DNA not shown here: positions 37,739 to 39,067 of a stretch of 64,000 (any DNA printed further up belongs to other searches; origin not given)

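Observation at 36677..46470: Glycan-modification locus with two different radical SAM enzymes, a 1148-aa GT-C fusion and a CE4 deacetylase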

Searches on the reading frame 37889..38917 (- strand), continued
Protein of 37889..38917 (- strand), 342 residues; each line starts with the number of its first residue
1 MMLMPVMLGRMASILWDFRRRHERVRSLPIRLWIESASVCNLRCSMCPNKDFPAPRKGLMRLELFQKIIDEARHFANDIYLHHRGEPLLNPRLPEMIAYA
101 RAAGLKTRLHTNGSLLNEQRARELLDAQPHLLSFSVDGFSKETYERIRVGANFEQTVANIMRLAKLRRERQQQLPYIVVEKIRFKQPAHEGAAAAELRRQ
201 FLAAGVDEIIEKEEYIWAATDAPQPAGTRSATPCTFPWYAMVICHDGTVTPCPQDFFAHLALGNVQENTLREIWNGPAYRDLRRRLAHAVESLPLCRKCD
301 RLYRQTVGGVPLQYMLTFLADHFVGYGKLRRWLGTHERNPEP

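Call 96: search_solved_structures(query=window:37889-38917:-, max_evalue=1e-10, show_alignments=1)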
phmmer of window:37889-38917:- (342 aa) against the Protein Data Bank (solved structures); distinct sequences matched with E-value up to 1e-10: 2.
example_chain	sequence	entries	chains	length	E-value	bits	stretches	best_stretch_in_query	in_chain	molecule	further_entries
4m7t_A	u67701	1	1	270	7.4e-14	54.9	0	225-306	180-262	BtrN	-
4m7s_A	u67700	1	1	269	8e-14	54.8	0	225-306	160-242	BtrN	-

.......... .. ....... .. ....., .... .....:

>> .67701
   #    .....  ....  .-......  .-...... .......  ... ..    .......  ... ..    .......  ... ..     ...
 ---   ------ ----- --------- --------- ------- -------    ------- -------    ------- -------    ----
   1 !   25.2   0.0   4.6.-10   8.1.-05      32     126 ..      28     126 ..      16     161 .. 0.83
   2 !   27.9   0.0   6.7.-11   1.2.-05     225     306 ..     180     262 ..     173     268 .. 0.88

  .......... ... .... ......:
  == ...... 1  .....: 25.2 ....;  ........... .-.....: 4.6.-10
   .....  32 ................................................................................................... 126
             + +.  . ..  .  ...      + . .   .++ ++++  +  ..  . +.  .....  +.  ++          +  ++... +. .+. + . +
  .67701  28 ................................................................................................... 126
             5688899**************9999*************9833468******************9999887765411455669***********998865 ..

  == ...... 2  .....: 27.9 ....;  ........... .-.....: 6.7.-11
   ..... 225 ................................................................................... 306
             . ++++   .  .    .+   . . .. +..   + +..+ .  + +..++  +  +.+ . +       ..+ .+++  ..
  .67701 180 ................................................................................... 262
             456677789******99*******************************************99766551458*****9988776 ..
